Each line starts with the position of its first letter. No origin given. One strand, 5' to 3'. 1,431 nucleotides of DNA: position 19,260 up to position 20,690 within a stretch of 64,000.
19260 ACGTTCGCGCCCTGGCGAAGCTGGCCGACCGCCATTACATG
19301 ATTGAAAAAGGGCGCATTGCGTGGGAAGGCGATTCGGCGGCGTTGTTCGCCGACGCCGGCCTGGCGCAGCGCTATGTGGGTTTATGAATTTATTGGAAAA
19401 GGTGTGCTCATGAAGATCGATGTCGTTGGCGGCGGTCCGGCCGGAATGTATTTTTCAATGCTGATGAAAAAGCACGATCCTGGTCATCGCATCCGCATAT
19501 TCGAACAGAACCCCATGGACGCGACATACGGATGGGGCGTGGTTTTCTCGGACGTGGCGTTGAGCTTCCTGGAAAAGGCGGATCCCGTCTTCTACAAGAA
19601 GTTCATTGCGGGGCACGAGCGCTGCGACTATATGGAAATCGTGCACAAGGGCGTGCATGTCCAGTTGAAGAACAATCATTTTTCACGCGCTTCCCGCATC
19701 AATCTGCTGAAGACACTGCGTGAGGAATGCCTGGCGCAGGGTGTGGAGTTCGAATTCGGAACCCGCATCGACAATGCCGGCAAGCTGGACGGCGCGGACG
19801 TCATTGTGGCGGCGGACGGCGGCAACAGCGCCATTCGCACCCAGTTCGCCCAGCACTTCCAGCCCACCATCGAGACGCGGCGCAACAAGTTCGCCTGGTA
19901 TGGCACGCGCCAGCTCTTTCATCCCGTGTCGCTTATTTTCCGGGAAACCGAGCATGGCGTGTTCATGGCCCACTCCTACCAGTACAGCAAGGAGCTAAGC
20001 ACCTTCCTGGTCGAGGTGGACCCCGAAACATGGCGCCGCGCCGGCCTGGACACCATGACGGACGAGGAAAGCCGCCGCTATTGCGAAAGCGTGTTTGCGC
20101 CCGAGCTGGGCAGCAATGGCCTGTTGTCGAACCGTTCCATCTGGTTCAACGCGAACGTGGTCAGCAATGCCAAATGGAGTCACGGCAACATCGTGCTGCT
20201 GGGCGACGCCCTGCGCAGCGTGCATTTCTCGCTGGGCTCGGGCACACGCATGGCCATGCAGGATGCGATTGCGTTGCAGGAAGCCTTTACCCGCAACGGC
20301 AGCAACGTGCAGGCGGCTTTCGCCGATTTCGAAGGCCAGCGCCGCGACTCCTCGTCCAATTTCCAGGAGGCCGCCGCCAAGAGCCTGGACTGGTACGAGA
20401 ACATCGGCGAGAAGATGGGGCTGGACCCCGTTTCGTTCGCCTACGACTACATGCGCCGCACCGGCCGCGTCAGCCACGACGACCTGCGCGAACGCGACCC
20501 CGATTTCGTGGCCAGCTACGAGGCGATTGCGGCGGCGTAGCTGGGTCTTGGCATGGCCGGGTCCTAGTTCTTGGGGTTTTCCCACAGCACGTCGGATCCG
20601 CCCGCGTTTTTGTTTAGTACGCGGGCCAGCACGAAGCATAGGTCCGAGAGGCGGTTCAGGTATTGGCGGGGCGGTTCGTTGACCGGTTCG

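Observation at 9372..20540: TetR-controlled aryl-acid activation, CoA-thioester hydroxylation and thioesterase cluster with a dedicated ABC importer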

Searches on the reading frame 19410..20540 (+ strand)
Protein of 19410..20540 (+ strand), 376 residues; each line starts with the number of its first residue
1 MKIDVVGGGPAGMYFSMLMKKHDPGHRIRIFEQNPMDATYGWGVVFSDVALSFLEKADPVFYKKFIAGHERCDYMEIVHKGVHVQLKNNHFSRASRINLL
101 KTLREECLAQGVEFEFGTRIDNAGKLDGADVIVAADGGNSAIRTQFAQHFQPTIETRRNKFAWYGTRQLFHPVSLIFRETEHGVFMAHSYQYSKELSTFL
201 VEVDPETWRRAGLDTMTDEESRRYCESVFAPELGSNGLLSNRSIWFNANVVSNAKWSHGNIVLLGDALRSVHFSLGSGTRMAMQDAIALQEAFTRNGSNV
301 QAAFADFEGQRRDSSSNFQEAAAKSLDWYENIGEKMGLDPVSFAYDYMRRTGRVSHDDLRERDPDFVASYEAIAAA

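Call 5: search_protein_families(library=pfam, proteins=[window:19410-20540:+])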
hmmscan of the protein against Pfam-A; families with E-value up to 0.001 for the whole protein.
window:19410-20540:+ (376 aa): 3 families
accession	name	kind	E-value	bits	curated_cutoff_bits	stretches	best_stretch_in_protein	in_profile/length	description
PF01494.25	FAD_binding_3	-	1.9e-14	54.1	22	1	5-292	6-317/349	FAD binding domain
PF13450.12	NAD_binding_8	-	0.00023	21.8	21.9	1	5-35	1-29/68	NAD(P)-binding Rossmann-like domain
PF03486.20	HI0933_like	-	0.00062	19.7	50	0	3-137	3-149/244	HI0933-like protein Rossmann domain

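Call 6: search_protein_families(library=ncbifam, proteins=[window:19410-20540:+])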
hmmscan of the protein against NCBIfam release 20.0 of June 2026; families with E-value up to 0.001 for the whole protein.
window:19410-20540:+ (376 aa): 28 families (the best 25 are shown)
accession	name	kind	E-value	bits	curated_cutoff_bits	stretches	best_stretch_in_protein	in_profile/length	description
NF006101.0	PRK08255.1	equivalog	7.6e-117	391.3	1078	1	1-373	1-383/768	bifunctional salicylyl-CoA 5-hydroxylase/oxidoreductase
NF053547.1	violacein_VioD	equivalog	3.1e-72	243.4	620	1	2-351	1-352/372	flavin-dependent violacein biosynthesis monooxygenase VioD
NF005313.0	PRK06847.1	subfamily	3.4e-19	69.1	372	1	2-324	6-346/375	hypothetical protein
NF005566.0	PRK07236.1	subfamily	5.5e-17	61.7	333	2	2-153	8-167/386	hypothetical protein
NF005243.0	PRK06753.1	equivalog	1.9e-14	53.3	365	2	256-317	267-326/374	hypothetical protein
NF033623.1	urate_HpxO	equivalog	2.6e-11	43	500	1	255-324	272-341/381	FAD-dependent urate hydroxylase HpxO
NF006021.0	PRK08163.1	equivalog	1.2e-10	40.9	459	1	245-316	273-344/398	3-hydroxybenzoate 6-monooxygenase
NF005720.0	PRK07538.1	subfamily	1.8e-10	40.3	400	1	255-318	295-357/418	hypothetical protein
NF053548.1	violacein_VioC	equivalog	1.6e-09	37.4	760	1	249-324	289-364/429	NADP-dependent violacein biosynthesis oxygenase VioC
NF005761.0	PRK07588.1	equivalog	1e-08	34.5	454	1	253-326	273-346/392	FAD-binding domain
TIGR01984.1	UbiH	equivalog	8.5e-08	31.4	392.2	1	120-299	143-316/382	2-octaprenyl-6-methoxyphenyl hydroxylase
TIGR03219.1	salicylate_mono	equivalog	2.6e-07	29.7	446.35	0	242-331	283-375/414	salicylate 1-monooxygenase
TIGR01988.1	Ubi-OHases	subfamily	6.4e-07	28.5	224.65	0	212-298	232-317/387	ubiquinone biosynthesis hydroxylase, UbiH/UbiF/VisC/COQ6 family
NF006091.0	PRK08243.1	subfamily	1.2e-06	27.6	351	1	129-298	152-318/393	4-hydroxybenzoate 3-monooxygenase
NF004780.0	PRK06126.1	subfamily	1e-05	24.1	445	1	129-324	178-371/552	hypothetical protein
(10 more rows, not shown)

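Call 8: search_solved_structures(query=window:19410-20540:+, max_evalue=0.00001)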
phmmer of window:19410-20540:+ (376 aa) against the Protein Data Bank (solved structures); distinct sequences matched with E-value up to 0.00001: 5.
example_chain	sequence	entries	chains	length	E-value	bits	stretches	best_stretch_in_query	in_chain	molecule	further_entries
3c4a_A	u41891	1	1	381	6.2e-54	186.8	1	1-350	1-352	Probable tryptophan hydroxylase vioD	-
8gqr_A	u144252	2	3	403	2.1e-53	185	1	1-344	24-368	VioD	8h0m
8uiq_A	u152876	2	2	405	1.5e-08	37.4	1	124-323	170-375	6-hydroxynicotinate 3-monooxygenase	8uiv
5eow_A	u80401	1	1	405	1.9e-08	37.1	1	124-323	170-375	6-hydroxynicotinate 3-monooxygenase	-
4hb9_A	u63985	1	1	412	9.4e-06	28.3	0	255-351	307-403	Similarities with probable monooxygenase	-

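Call 17: find_homologous_proteins(query=window:19410-20540:+)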
Query window:19410-20540:+ (376 aa): 4306 proteins with E <= 0.001 among 8000 candidates; the best 120 are listed.
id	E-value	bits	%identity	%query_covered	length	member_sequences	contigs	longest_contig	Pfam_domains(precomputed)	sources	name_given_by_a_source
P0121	1.6e-252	855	98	100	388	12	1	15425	PF01494.26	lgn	-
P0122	1.3e-223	760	87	100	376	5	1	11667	PF07992.21,PF01494.26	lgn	-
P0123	6.3e-218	741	84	100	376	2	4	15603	PF01494.26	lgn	-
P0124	1.7e-217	740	88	96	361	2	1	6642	PF01494.26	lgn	-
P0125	1.3e-215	734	84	100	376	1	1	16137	PF01494.26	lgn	-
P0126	1.3e-203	694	78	99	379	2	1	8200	PF07992.21,PF03486.21,PF01494.26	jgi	-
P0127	2.1e-201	687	78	99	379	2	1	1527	PF07992.21,PF01494.26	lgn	-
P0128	2.6e-200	683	77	99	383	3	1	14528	PF01494.26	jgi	-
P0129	2.2e-198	677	77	99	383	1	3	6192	PF07992.21,PF05834.19,PF01494.26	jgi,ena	-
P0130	3.1e-198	676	77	99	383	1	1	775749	PF07992.21,PF05834.19,PF01494.26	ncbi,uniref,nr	ncbi:monooxygenase [Pusillimonas caeni]|uniref:FAD-dependent monooxygenase n=1 Tax=Pusillimonas caen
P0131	5.5e-194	662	77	100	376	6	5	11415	PF07992.21,PF01494.26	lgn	-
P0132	1.1e-192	658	75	99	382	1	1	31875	PF07992.21,PF01494.26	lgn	-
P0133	1.2e-191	655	74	99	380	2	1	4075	PF07992.21,PF01494.26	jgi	jgi:2-polyprenyl-6-methoxyphenol hydroxylase-like FAD-dependent oxidoreductase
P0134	1.4e-191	655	75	99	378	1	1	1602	PF01494.26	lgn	-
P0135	6.1e-191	652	74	99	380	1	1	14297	PF07992.21,PF01494.26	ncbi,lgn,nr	ncbi:MAG: FAD-dependent monooxygenase [Pusillimonas sp.]|nr:FAD-dependent monooxygenase [Pusillimona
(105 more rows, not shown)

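Call 47: search_dna_similar(query=window:19410-20540:+, collection=plasmids, mode=protein, max_rows=40)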
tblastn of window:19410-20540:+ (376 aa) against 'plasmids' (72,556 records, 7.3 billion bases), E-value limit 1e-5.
Records with a match: 337; places in all: 343; records where one place covers at least 80% of the query: 319.
Best place of each record, by identity: 60-80% 3; <60% 334.
By first word of the organism name: Ralstonia 137; Rhizobium 28; Pseudosulfitobacter 19; Paracoccus 13; Bradyrhizobium 13; Burkholderia 9; Ensifer 9; Aminobacter 9; Caballeronia 8; Sinorhizobium 6; and 47 more.
By predicted mobility (MOB-suite, as given by PLSDB): non-mobilizable 156; mobilizable 132; conjugative 49.
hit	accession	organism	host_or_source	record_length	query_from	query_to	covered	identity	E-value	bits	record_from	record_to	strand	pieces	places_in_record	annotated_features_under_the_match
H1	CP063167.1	Variovorax paradoxus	-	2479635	1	376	100%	66.3%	4e-170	533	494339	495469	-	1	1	FAD-dependent monooxygenase | thioesterase family protein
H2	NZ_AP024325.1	Caballeronia sp. NK8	-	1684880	1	375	100%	66.4%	6e-170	532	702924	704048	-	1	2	none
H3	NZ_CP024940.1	Paraburkholderia hospita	soil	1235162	1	373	99%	61.1%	4e-155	490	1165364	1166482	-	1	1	record has no annotation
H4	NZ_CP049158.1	Caballeronia sp. SBC1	whole organism,soil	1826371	1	373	99%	59.2%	1e-148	471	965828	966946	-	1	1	none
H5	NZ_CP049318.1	Caballeronia sp. SBC2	whole organism,soil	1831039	1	373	99%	59.2%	1e-148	471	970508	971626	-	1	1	none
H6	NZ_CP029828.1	Burkholderia sp. JP2-270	sigle cell,rice rhizosphere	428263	1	372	99%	58.6%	3e-147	467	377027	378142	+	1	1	FAD-dependent monooxygenase | acyl-CoA thioesterase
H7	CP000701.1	Rhizorhabdus wittichii RW1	-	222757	1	370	98%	44.3%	4e-99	329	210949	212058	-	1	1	monooxygenase, FAD-binding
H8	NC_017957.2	Tistrella mobilis KA081020-065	-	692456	1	372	99%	42.9%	4e-84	286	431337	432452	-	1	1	FAD-dependent monooxygenase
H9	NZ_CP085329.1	Haladaptatus salinisoli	cell culture,saline soil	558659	1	376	100%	42.4%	7e-91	305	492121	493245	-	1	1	FAD-dependent monooxygenase | LLM class flavin-dependent oxidoreductase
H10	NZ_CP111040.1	Haladaptatus caseinilyticus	cell culture,sediment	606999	1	376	100%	41.4%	2e-91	306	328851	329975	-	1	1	FAD-dependent monooxygenase | LLM class flavin-dependent oxidoreductase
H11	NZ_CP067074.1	Rhizobium sp. AB2/73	Phyla canescens,cell culture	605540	1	366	97%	42.4%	4e-88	297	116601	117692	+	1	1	FAD-dependent monooxygenase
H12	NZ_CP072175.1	Rhizobium sp. AB2/73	Phyla canescens,cell culture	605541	1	366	97%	42.4%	4e-88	297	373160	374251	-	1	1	FAD-dependent monooxygenase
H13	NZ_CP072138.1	Agrobacterium sp. S7/73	Phyla canescens,cell culture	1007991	1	366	97%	42.4%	4e-88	297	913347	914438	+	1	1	record has no annotation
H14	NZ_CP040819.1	Paroceanicella profunda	Cell culture,Deep seawater from Mariana ...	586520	1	371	99%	41.3%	1e-87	296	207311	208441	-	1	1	bifunctional salicylyl-CoA 5-hydroxylase/oxidoreductase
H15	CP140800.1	Rhizobium beringeri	Trifolium pratense,whole organism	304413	3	376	99%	40.9%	4e-82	280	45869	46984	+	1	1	FAD-dependent monooxygenase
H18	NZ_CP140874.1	Rhizobium beringeri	Trifolium pratense,whole organism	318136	3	376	99%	40.9%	5e-82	280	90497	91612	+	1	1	benzoate-CoA ligase family protein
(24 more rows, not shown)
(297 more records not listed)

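Call 48: get_annotated_region(hit=H1, flank=9000)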
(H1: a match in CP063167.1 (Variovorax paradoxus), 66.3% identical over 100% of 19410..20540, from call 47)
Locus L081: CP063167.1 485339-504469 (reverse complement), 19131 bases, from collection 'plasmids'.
description: Variovorax paradoxus strain VAI-C plasmid unnamed, complete sequence
organism: Variovorax paradoxus (NCBI taxid 34073)
taxonomy: Bacteria; Pseudomonadota; Betaproteobacteria; Burkholderiales; Comamonadaceae; Variovorax; Variovorax paradoxus
host: -; source: -; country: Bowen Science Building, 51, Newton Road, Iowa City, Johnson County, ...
typing (MOB-suite, as given by PLSDB): non-mobilizable
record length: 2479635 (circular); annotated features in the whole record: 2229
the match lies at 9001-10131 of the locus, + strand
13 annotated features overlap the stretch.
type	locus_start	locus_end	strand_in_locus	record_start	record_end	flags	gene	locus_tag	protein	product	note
CDS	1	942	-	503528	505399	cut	-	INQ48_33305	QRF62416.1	ATP-binding cassette domain-containing protein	-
CDS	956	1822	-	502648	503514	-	-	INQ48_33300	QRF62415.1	branched-chain amino acid ABC transporter permease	-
CDS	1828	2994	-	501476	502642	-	-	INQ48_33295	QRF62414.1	ABC transporter substrate-binding protein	-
CDS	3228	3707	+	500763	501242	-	-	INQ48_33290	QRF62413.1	helix-turn-helix transcriptional regulator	-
CDS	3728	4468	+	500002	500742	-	-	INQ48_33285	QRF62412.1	TetR family transcriptional regulator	-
CDS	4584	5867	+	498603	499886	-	-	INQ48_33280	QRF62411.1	alpha/beta hydrolase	-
CDS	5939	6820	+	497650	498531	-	-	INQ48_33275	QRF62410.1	VOC family protein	-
CDS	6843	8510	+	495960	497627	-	-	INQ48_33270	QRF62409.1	AMP-binding protein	-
CDS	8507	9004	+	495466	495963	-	-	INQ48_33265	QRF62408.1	thioesterase family protein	-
CDS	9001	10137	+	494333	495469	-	-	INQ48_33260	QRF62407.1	FAD-dependent monooxygenase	-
CDS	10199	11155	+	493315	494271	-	-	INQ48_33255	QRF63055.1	tripartite tricarboxylate transporter substrate binding protein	-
CDS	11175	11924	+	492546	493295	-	-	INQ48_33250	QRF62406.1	aspartate/glutamate racemase family protein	-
CDS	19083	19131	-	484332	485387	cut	-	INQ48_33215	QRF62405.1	aldo/keto reductase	-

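Call 49: get_annotated_region(hit=H7, flank=8000)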
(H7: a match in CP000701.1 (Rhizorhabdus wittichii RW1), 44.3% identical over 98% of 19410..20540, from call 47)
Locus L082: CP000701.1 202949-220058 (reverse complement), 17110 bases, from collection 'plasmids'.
description: Sphingomonas wittichii RW1 plasmid pSWIT02, complete sequence
organism: Rhizorhabdus wittichii RW1 (NCBI taxid 392499)
taxonomy: Bacteria; Pseudomonadota; Alphaproteobacteria; Sphingomonadales; Sphingomonadaceae; Rhizorhabdus; Rhizorhabdus wittichii; Rhizorhabdus wittichii RW1
host: -; source: -; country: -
typing (MOB-suite, as given by PLSDB): conjugative; replicon rep_cluster_541; relaxase MOBP,MOBP; mating-pair formation MPF_T
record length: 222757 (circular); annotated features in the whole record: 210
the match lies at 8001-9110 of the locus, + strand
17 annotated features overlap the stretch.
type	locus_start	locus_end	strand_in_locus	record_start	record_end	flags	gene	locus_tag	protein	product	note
CDS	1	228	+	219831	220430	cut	-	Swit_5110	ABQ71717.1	hypothetical protein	-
CDS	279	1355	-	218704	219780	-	-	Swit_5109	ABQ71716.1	transposase, IS4 family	-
CDS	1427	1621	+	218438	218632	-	-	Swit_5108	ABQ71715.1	hypothetical protein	-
CDS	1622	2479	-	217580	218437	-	-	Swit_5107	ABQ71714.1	IstB domain protein ATP-binding protein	-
CDS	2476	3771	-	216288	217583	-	-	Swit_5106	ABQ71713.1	Integrase, catalytic region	-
CDS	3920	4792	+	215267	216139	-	-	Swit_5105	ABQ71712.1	hypothetical protein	-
CDS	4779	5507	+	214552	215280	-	-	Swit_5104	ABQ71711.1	IstB domain protein ATP-binding protein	-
CDS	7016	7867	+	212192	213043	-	-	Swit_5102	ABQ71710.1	gentisate 1,2-dioxygenase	-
CDS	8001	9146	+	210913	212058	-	-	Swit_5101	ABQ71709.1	monooxygenase, FAD-binding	-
CDS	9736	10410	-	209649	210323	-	-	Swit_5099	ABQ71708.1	transposase, IS4 family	-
CDS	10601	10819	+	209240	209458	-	-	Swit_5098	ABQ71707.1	transposase IS3/IS911 family protein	-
CDS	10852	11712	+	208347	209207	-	-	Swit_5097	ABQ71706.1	Integrase, catalytic region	-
CDS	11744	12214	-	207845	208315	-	-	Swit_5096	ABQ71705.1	hypothetical protein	-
CDS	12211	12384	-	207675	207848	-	-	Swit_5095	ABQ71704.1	hypothetical protein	-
CDS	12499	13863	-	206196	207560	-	-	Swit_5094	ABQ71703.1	hypothetical protein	-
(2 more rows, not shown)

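Call 50: get_annotated_region(hit=H18, flank=8000)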
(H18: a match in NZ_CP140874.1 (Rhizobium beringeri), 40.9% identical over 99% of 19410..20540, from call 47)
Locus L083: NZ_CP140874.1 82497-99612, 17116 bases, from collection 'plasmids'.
description: Rhizobium beringeri strain TP13 plasmid pRlX1, complete sequence
organism: Rhizobium beringeri (NCBI taxid 3019934)
taxonomy: Bacteria; Pseudomonadota; Alphaproteobacteria; Hyphomicrobiales; Rhizobiaceae; Rhizobium; Rhizobium beringeri
host: -; source: Trifolium pratense,whole organism; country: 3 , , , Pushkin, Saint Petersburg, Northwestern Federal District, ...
typing (MOB-suite, as given by PLSDB): conjugative; replicon rep_cluster_471; relaxase MOBQ,MOBQ; mating-pair formation MPF_T
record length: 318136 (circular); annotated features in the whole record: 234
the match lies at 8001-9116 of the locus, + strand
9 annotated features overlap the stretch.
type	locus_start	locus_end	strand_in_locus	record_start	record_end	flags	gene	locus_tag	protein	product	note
CDS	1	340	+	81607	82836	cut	-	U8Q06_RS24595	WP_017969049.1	replication initiator protein A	-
CDS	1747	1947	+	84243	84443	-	-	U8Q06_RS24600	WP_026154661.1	hypothetical protein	-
CDS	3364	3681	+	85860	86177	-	-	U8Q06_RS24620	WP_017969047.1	BON domain-containing protein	-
CDS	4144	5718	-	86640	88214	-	-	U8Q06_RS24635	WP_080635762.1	glycerophosphodiester phosphodiesterase family protein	GO:0006629 - lipid metabolic process [Evidence IEA]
CDS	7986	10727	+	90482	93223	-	-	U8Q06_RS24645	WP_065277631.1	benzoate-CoA ligase family protein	-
CDS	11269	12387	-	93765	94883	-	-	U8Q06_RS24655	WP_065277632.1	ferritin-like protein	-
CDS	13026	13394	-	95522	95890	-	-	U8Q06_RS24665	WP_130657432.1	hypothetical protein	-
CDS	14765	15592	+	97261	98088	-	-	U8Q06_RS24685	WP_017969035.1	type IV toxin-antitoxin system AbiEi family antitoxin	-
CDS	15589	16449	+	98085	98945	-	-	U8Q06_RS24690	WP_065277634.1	nucleotidyl transferase AbiEii/AbiGii toxin family protein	-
